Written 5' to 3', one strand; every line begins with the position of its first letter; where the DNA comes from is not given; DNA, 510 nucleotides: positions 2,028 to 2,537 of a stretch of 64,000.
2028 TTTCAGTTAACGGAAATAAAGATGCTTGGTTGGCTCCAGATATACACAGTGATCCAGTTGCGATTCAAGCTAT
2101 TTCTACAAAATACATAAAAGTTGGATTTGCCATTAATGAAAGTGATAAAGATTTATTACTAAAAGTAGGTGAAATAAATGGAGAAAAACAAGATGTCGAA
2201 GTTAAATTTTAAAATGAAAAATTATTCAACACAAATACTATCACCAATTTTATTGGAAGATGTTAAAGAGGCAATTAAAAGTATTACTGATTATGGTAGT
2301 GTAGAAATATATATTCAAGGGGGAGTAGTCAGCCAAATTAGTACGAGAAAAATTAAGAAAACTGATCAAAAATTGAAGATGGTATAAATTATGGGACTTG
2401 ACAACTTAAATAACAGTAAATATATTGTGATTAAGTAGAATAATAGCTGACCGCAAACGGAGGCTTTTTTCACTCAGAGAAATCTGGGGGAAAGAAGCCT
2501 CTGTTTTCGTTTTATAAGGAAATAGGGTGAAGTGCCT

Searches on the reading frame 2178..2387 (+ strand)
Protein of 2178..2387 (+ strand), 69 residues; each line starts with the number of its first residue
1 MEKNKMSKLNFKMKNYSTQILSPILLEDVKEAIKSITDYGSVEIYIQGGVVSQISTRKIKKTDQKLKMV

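Call 9: search_protein_families(library=pfam, proteins=[window:2178-2387:+], max_evalue=0.01)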
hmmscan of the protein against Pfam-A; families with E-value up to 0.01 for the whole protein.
window:2178-2387:+ (69 aa): 1 family
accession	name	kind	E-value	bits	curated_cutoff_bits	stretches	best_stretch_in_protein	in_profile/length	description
PF10055.14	DUF2292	-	8.7e-06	25.7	22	1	26-54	2-29/37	Uncharacterized small protein (DUF2292)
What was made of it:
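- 2214..2387 (+): DUF2292-like small ORF (57 aa; gene callers also use the start at 2178). It is the candidate trans-acting partner of the core. Its start lies 1 nt after the stop of the 1583-2212 gene. Pfam PF10055 scores 25.7 bits against a cutoff of 22 (call 9).
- On DUF2292 / YezD / OscA (PF10055), for the ORF 2214-2387: 25.7 bits against 22 (call 9).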

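Call 33: search_solved_structures(query=window:2214-2387:+, max_evalue=10, show_alignments=2)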
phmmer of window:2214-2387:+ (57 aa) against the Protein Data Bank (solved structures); distinct sequences matched with E-value up to 10: 5.
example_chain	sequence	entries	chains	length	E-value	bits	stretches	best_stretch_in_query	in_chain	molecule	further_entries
4rv1_A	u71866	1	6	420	2.9e-09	39.6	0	17-35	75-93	Engineered Protein OR497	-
4hxt_A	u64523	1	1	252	1.3e-05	28.3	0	17-35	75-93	De Novo Protein OR329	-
7bpl_A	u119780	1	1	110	0.47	14.1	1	7-55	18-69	NF1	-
2ns0_A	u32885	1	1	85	0.68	13.7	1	13-45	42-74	Hypothetical protein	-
1uwd_A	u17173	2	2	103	0.8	13.4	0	9-33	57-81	HYPOTHETICAL PROTEIN TM0487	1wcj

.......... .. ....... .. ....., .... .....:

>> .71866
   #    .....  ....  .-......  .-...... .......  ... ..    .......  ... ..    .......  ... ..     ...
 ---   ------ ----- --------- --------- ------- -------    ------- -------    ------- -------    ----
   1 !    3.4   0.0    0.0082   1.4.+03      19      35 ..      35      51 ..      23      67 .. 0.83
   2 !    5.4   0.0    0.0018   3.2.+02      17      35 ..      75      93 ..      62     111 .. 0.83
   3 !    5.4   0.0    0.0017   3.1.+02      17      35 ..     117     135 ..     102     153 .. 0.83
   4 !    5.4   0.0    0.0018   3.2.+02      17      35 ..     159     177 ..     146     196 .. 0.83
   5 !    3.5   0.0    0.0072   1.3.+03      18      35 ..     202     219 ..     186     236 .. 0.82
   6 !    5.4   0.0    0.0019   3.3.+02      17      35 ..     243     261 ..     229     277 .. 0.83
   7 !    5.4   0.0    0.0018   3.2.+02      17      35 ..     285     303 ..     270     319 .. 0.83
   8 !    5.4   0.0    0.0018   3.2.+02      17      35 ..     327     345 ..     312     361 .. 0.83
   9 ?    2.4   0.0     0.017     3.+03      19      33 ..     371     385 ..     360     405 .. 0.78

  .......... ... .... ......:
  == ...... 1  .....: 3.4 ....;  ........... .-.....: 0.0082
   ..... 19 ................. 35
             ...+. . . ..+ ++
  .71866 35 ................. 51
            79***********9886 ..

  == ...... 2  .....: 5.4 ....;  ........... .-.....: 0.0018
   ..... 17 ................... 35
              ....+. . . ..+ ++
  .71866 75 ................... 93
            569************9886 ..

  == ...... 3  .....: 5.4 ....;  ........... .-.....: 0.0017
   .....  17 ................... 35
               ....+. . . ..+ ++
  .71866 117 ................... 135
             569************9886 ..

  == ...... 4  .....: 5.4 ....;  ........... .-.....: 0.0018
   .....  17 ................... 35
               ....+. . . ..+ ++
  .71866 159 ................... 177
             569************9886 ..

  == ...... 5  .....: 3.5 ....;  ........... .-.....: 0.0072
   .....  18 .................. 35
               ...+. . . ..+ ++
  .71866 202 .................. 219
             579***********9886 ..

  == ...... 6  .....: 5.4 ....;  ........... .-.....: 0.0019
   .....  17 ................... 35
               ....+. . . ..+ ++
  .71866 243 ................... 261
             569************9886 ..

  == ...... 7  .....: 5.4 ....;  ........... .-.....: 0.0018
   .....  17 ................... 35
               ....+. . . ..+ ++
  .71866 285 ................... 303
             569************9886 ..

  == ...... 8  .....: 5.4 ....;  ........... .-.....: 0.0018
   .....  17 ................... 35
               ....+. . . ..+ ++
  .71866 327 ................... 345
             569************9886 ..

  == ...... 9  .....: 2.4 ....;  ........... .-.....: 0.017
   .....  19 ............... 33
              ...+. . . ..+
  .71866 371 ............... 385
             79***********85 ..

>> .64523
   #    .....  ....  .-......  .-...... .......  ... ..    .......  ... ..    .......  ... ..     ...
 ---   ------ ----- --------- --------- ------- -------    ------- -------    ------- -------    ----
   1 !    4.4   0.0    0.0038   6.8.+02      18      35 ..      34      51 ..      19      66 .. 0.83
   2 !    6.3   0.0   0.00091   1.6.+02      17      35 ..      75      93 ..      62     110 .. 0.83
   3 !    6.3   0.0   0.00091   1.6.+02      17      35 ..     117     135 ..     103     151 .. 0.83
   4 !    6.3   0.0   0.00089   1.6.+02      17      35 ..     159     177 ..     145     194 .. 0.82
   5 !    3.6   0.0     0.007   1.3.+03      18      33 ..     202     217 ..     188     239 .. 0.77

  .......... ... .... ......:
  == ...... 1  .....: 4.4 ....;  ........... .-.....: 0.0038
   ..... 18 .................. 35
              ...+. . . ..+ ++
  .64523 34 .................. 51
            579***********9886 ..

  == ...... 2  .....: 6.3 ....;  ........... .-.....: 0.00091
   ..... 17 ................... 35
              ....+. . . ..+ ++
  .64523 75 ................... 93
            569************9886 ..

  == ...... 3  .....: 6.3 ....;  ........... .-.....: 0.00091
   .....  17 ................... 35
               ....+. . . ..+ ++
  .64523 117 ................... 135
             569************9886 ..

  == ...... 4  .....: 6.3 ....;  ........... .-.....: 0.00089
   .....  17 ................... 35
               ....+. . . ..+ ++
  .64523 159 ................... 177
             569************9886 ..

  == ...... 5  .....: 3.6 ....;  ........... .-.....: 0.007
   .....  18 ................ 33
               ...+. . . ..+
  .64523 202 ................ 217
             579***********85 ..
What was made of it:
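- Tried and rejected: DUF2292 against PDB sequences gave only repeat artefacts (call 33).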

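Call 34: search_protein_families(library=ncbifam, proteins=[window:2214-2387:+], max_evalue=0.1)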
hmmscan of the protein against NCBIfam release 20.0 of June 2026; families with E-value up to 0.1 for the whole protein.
window:2214-2387:+ (57 aa): 3 families
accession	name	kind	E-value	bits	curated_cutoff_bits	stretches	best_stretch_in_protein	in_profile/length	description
NF033785.1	sulfur_OscA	equivalog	0.031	14.3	85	1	13-48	16-49/60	sulfur starvation response protein OscA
TIGR03699.1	menaquin_MqnC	equivalog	0.04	12.7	428.1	1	14-43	74-103/342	cyclic dehypoxanthinyl futalosine synthase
TIGR03551.1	F420_cofH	equivalog_domain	0.056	12.3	374.1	1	14-53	72-111/345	5-amino-6-(D-ribitylamino)uracil--L-tyrosine 4-hydroxyphenyl transferase CofH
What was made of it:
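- On DUF2292 / YezD / OscA (PF10055), for the ORF 2214-2387: The NCBIfam OscA match is far below its cutoff (call 34).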

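Call 42: find_homologous_proteins(query=window:2214-2387:+, max_evalue=0.001)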
Query window:2214-2387:+ (57 aa): 7 proteins with E <= 0.001 among 7 candidates.
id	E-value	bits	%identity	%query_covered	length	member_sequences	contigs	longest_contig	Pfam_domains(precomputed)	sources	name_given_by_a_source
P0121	6.1e-27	108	100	100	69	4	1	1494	PF10055.15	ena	-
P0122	3.4e-21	90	84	79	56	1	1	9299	-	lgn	-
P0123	1.7e-13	67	66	88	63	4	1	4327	PF10055.15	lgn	-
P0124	8.1e-13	65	65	89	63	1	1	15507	-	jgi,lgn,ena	-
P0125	3.3e-12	63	63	84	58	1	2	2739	PF10055.15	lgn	-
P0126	3.6e-8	50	57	96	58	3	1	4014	PF10055.15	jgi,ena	-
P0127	9.4e-8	49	55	89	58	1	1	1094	PF10055.15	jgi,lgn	-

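Call 48: predict_structure(alignment_id=A4)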
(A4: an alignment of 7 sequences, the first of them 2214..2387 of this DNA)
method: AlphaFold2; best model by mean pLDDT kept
length: 57 residues; sequences in the alignment: 7
mean_pLDDT: 70.3   pTM: 0.42
mean pLDDT of the five models: 70.3, 68.4, 65.6, 64.8, 64.2
residues with pLDDT >= 90: 0; 70-90: 35; 50-70: 16; < 50: 6
segments of 3 or more residues with pLDDT < 50: 1-6
pLDDT, mean of each block of 10 residues (from residue 1): 47 76 77 80 79 59
secondary structure, 60 per line:
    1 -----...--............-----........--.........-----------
elements in order: H11-22 E28-35 E38-46

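Call 51: fold_search(model_id=the predicted structure, library=pdb)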
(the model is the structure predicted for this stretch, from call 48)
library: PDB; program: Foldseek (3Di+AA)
matches with E <= 10: 64; with E <= 0.001: 0
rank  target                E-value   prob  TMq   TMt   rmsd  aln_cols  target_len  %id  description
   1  4m4w_K                2.2e+00  0.06  0.26  0.10   7.4        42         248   14  Mechanistic implications for the bacterial primosome assembly of the structure of a helicase-helicase loader complex (released 2013-09-25)
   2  8acc_A                3.1e+00  0.08  0.30  0.09   7.4        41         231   12  CryoEM structure of sweet potato mild mottle virus VLP (released 2023-05-17)
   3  2xss_A                3.3e+00  0.09  0.31  0.15   5.7        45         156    7  Crystal structure of GAFb from the human phosphodiesterase 5 (released 2011-05-18)
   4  1mtp_B                3.6e+00  0.12  0.32  0.46   5.4        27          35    7  The X-ray crystal structure of a serpin from a thermophilic prokaryote (released 2003-04-15)
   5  7xi6_A                3.6e+00  0.06  0.27  0.28   5.8        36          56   14  Crystal structure of C56 from pSSVi (released 2023-04-19)
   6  8fqc_H1               3.8e+00  0.06  0.35  0.17   8.4        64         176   11  Structure of baseplate with receptor binding complex of Agrobacterium phage Milano (released 2024-01-31)
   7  2xmv_A                4.1e+00  0.07  0.29  0.27   5.7        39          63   18  Copper chaperone Atx1 from Synechocystis PCC6803 (Cu1, trimeric form, His61Tyr mutant) (released 2010-08-18)
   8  5ncu_B                4.4e+00  0.09  0.31  0.46   4.6        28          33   18  Structure of the subtilisin induced serpin-type proteinase inhibitor, miropin. (released 2017-05-24)
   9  6tmh_e                4.4e+00  0.08  0.32  0.29  12.8        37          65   16  Cryo-EM structure of Toxoplasma gondii mitochondrial ATP synthase dimer, OSCP/F1/c-ring model (released 2020-12-16)
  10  8wqk_E                4.4e+00  0.07  0.35  0.23  10.0        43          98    9  Crystal structure of the C-terminal domain of PEDV nucleocapsid protein (released 2024-10-16)
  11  7ahp_aa               4.7e+00  0.11  0.32  0.53   3.6        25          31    4  Crystal structure of Ixodes ricinus serpin - Iripin-3 (released 2021-03-10)
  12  9loa_A                4.7e+00  0.04  0.23  0.18   7.0        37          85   11  Structural insights into the tumor suppressor ZMYND11 reveal diverse recognition mechanisms (released 2026-01-21)
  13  1sio_B                5.1e+00  0.11  0.25  0.04   1.5        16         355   25  Structure of Kumamolisin-As complexed with a covalently-bound inhibitor, AcIPF (released 2004-03-30)
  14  6ftp_B                5.1e+00  0.09  0.31  0.47   4.3        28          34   11  Crystal form 1 of Alpha1-antichymotrypsin variant DBS-II-allo: an allosterically modulated drug-binding serpin for dox (released 2018-05-23)
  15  1c8o_B                5.1e+00  0.08  0.31  0.47   5.1        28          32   11  2.9 A STRUCTURE OF CLEAVED VIRAL SERPIN CRMA (released 2000-09-06)
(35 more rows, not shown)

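Call 80: find_homologous_proteins(query=A4, max_evalue=0.001)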
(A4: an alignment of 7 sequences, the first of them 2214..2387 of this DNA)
Query A4 (7 sequences) (57 aa, profile of the alignment): 195 proteins with E <= 0.001 among 350 candidates; the best 120 are listed.
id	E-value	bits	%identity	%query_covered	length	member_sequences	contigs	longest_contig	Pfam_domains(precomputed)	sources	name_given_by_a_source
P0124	2.0e-29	119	65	89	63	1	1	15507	-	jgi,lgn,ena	-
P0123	4.8e-29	118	66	88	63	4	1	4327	PF10055.15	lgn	-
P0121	7.5e-29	117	100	100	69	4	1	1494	PF10055.15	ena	-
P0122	2.9e-28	115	84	79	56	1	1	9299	-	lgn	-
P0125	1.3e-26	110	63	84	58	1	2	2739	PF10055.15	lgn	-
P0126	3.7e-26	109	57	96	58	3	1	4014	PF10055.15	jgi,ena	-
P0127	9.7e-26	107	55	89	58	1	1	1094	PF10055.15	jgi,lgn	-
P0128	3.2e-25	105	66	88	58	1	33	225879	-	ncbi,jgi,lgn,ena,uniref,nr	ncbi:MAG: hypothetical protein UR39_C0001G0043 [Candidatus Woesebacteria bacterium GW2011_GWA1_33_30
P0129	5.0e-25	105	66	88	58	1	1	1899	PF10055.15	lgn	-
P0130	1.5e-24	103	66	88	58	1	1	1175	-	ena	-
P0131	2.7e-24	103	64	82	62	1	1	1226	PF10055.15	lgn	-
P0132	2.8e-24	102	53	89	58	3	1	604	PF10055.15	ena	-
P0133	3.2e-24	102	64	82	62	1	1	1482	PF10055.15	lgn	-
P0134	1.1e-23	101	66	82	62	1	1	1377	PF10055.15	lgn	-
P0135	1.2e-23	100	65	86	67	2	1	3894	PF10055.15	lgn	-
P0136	1.4e-22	97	52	96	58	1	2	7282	PF10055.15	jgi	jgi:hypothetical protein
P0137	2.4e-22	96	54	96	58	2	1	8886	PF10055.15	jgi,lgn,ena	-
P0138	3.4e-22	96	63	86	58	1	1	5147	PF10055.15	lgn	-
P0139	5.5e-22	95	62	88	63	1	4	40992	PF10055.15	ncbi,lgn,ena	ncbi:MAG: DUF2292 domain-containing protein [Patescibacteria group bacterium]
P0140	6.9e-22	95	63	84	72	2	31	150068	PF10055.15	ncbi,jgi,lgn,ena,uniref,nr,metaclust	ncbi:MAG: hypothetical protein US62_C0004G0021 [Candidatus Woesebacteria bacterium GW2011_GWA1_37_8]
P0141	2.0e-21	93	57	89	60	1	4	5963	PF10055.15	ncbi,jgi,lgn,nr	ncbi:hypothetical protein AMJ51_02570 [Microgenomates bacterium DG_75]|nr:MAG: hypothetical protein 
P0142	3.1e-21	93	62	82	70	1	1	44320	PF10055.15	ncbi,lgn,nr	ncbi:MAG TPA: DUF2292 domain-containing protein [Patescibacteria group bacterium]|nr:DUF2292 domain-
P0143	2.4e-20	90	54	96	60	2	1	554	PF10055.15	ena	-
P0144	3.3e-20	89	56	91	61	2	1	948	PF10055.15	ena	-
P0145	3.6e-20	89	53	96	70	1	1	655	PF10055.15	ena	-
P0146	5.2e-20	89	52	95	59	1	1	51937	PF10055.15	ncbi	-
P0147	7.7e-20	88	58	88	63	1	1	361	PF10055.15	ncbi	-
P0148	8.4e-20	88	58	91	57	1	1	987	PF10055.15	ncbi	-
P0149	1.4e-19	87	62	82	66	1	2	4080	PF10055.15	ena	-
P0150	1.6e-19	87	56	89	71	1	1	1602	PF10055.15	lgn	-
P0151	1.6e-19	87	52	84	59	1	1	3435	PF10055.15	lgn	-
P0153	2.8e-19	86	62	82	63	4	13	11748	PF10055.15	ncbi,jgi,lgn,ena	-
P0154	5.3e-19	86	54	95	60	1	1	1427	PF10055.15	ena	-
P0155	8.2e-19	85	53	89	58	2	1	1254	PF10055.15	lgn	-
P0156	9.8e-19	85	58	96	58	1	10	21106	PF10055.15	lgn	-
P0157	1.1e-18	85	56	88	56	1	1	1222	PF10055.15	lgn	-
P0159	2.1e-18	84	56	75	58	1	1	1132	PF10055.15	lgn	-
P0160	8.2e-18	82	56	84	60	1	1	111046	PF10055.15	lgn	-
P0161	1.1e-17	81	57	82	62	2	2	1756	PF10055.15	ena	-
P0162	1.6e-17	81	53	86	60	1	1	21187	PF10055.15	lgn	-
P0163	2.0e-17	81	48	95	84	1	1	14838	PF10055.15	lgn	-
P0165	5.5e-17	79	63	67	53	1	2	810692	PF10055.15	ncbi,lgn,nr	ncbi:MAG TPA: DUF2292 domain-containing protein [Patescibacteria group bacterium]|nr:DUF2292 domain-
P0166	7.3e-17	79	53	86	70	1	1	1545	PF10055.15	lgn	-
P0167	9.4e-17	78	51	89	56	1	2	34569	PF10055.15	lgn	-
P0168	1.0e-16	78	54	91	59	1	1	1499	PF10055.15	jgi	-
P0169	1.4e-16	78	52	84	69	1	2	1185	PF10055.15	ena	-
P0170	2.2e-16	77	51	86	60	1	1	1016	PF10055.15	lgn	-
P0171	2.5e-16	77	49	82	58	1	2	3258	PF10055.15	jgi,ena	-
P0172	2.7e-16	77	47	86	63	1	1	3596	PF10055.15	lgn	-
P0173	2.8e-16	77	53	82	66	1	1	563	PF10055.15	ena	-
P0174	6.7e-16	76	51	75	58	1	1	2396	PF10055.15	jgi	-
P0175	6.8e-16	76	51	75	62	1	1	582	PF10055.15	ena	-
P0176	7.7e-16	75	44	96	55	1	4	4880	PF10055.15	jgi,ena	-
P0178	9.3e-16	75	44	95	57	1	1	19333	PF10055.15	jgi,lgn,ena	-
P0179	1.2e-15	75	47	93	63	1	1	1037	PF10055.15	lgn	-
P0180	1.6e-15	74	52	84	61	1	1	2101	PF10055.15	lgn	-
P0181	1.7e-15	74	42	96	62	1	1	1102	PF10055.15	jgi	-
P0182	1.9e-15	74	56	84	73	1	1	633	PF10055.15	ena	-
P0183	2.2e-15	74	56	86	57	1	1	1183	PF10055.15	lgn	-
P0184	2.4e-15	74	46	100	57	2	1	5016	PF10055.15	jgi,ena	-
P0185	2.5e-15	74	51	75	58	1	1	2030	PF10055.15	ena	-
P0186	2.7e-15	74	52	91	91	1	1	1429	PF10055.15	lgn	-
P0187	3.0e-15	74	47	100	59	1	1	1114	PF10055.15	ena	-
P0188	3.0e-15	74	52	84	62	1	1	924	PF10055.15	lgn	-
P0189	3.3e-15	73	53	91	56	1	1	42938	PF10055.15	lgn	-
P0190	3.3e-15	73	45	96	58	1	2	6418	PF10055.15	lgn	-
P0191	3.5e-15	73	54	86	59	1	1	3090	PF10055.15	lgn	-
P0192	3.5e-15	73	49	89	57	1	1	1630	PF10055.15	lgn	-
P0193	3.6e-15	73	53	91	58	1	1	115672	PF10055.15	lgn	-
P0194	3.7e-15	73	46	100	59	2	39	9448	PF10055.15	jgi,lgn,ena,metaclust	metaclust:\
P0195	3.8e-15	73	44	75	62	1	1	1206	PF10055.15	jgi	-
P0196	4.2e-15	73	51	93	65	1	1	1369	PF10055.15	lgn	-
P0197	6.2e-15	73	57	74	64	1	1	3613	PF10055.15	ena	-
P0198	6.4e-15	72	45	86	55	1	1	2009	PF10055.15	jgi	jgi:hypothetical protein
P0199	7.1e-15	72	47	96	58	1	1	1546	PF10055.15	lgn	-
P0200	7.2e-15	72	45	89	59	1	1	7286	PF10055.15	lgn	-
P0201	9.3e-15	72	44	75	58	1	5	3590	PF10055.15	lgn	-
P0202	9.9e-15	72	47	93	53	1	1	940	PF10055.15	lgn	-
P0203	1.0e-14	72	47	79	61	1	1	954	PF10055.15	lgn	-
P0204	1.2e-14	72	62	46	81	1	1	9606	PF10055.15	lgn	-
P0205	1.2e-14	72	40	96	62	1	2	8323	PF10055.15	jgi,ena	-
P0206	1.3e-14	71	38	96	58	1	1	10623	PF10055.15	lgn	-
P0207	1.7e-14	71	42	88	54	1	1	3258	PF10055.15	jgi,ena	-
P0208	1.8e-14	71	57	74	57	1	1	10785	PF10055.15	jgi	jgi:hypothetical protein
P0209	2.0e-14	71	49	82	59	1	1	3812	PF10055.15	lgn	-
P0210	2.0e-14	71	49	75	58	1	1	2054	PF10055.15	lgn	-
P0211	2.1e-14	71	38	96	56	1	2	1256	PF10055.15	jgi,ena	-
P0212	2.2e-14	71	50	74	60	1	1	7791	PF10055.15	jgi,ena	-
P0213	2.3e-14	71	46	81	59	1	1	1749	PF10055.15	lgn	-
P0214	2.9e-14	70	47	100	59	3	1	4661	PF10055.15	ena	-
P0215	3.2e-14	70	38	96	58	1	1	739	PF10055.15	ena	-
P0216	3.5e-14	70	44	95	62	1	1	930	PF10055.15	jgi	-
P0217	4.1e-14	70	47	75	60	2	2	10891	PF10055.15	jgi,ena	-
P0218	5.1e-14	70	42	75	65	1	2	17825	PF10055.15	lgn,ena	-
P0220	7.5e-14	69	60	74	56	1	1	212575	PF10055.15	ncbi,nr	ncbi:MAG: DUF2292 domain-containing protein [Patescibacteria group bacterium]|nr:DUF2292 domain-cont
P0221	8.8e-14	69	56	75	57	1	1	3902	PF10055.15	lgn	-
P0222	9.4e-14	69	47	75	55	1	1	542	PF10055.15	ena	-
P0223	1.1e-13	69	44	75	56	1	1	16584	PF10055.15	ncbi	ncbi:MAG: DUF2292 domain-containing protein [Microgenomates group bacterium]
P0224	1.5e-13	68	42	75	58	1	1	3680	PF10055.15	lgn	-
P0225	1.5e-13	68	50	88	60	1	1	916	PF10055.15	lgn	-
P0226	1.7e-13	68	51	75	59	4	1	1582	PF10055.15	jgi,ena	-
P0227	1.8e-13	68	39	95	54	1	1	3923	PF10055.15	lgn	-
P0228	2.1e-13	68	55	67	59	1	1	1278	PF10055.15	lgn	-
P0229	2.5e-13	67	50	74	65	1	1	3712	PF10055.15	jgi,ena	-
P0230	2.6e-13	67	47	75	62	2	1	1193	PF10055.15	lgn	-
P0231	2.6e-13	67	51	75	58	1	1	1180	PF10055.15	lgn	-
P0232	2.7e-13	67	49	93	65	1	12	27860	PF10055.15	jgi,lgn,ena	-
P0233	2.8e-13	67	50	74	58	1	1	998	PF10055.15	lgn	-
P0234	3.1e-13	67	42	75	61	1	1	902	PF10055.15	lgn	-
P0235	3.4e-13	67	48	77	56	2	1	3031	PF10055.15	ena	-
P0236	3.5e-13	67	46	91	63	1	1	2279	PF10055.15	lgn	-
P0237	3.7e-13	67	59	72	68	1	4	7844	PF10055.15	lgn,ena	-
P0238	3.7e-13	67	57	74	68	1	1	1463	PF10055.15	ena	-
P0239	4.2e-13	67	51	68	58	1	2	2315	PF10055.15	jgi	-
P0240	5.1e-13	66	46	81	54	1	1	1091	PF10055.15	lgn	-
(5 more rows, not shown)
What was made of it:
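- On DUF2292 / YezD / OscA (PF10055), for the ORF 2214-2387: Homologues are annotated 'DUF2292 domain-containing protein' (call 80).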

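Call 85: predict_structure(alignment_id=A6)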
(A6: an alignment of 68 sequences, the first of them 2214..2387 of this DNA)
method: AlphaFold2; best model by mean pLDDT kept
length: 57 residues; sequences in the alignment: 68
mean_pLDDT: 84.3   pTM: 0.60
mean pLDDT of the five models: 84.3, 83.6, 83.4, 82.9, 80.1
residues with pLDDT >= 90: 31; 70-90: 13; 50-70: 13; < 50: 0
segments of 3 or more residues with pLDDT < 50: none
pLDDT, mean of each block of 10 residues (from residue 1): 66 94 93 92 91 64
secondary structure, 60 per line:
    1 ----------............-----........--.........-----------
elements in order: H11-22 E28-35 E38-46
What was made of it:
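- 2214..2387 (+): The AF2 model has pLDDT 84, with a helix, a beta-hairpin and a basic tail (call 85).
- Closest known: RAT/CAT antitermination. Different: The candidate partner is a 57-aa DUF2292 protein with a different predicted fold (call 85).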

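Call 87: fold_search(model_id=the predicted structure, library=pdb)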
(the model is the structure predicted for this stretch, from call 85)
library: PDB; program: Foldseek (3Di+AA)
matches with E <= 10: 48; with E <= 0.001: 0
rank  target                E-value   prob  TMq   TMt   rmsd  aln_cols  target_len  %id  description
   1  6tmh_e                2.2e+00  0.15  0.33  0.29  13.8        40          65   15  Cryo-EM structure of Toxoplasma gondii mitochondrial ATP synthase dimer, OSCP/F1/c-ring model (released 2020-12-16)
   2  2xss_A                3.1e+00  0.08  0.28  0.15   5.5        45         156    7  Crystal structure of GAFb from the human phosphodiesterase 5 (released 2011-05-18)
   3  8fqc_H1               3.1e+00  0.08  0.29  0.13   6.2        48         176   10  Structure of baseplate with receptor binding complex of Agrobacterium phage Milano (released 2024-01-31)
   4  8rwg_f                3.1e+00  0.07  0.24  0.12  11.2        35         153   23  PAO1 wild-type ribosome, R, reference map (released 2025-02-12)
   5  7xi6_A                3.3e+00  0.08  0.29  0.29   6.2        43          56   16  Crystal structure of C56 from pSSVi (released 2023-04-19)
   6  8rdv_GS               4.1e+00  0.04  0.25  0.12  14.5        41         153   15  Cryo-EM structure of P. urativorans 70S ribosome in complex with hibernation factor Balon, mRNA and P-site tRNA (stru (released 2024-02-21)
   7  9loa_A                4.4e+00  0.04  0.25  0.19   5.7        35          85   11  Structural insights into the tumor suppressor ZMYND11 reveal diverse recognition mechanisms (released 2026-01-21)
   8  5ncu_B                4.7e+00  0.11  0.30  0.45   4.5        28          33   18  Structure of the subtilisin induced serpin-type proteinase inhibitor, miropin. (released 2017-05-24)
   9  3ajv_D                4.7e+00  0.08  0.32  0.12   6.9        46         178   13  Splicing endonuclease from Aeropyrum pernix (released 2010-11-17)
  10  2zm6_G                4.7e+00  0.06  0.26  0.12  11.2        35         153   17  Crystal structure of the Thermus thermophilus 30S ribosomal subunit (released 2009-04-14)
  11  3f02_C                5.0e+00  0.09  0.30  0.43   4.8        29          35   14  Cleaved human neuroserpin (released 2009-05-26)
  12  1mtp_B                5.7e+00  0.10  0.31  0.45   5.0        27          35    7  The X-ray crystal structure of a serpin from a thermophilic prokaryote (released 2003-04-15)
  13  5nct_C                5.7e+00  0.09  0.30  0.42   4.5        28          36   18  Structure of the trypsin induced serpin-type proteinase inhibitor, miropin. (released 2017-05-24)
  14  3p1z_D                6.1e+00  0.07  0.32  0.11   7.0        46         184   11  Crystal structure of the Aperopyrum pernix RNA splicing endonuclease (released 2011-08-10)
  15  8wqk_E                6.1e+00  0.06  0.32  0.21  11.6        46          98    9  Crystal structure of the C-terminal domain of PEDV nucleocapsid protein (released 2024-10-16)
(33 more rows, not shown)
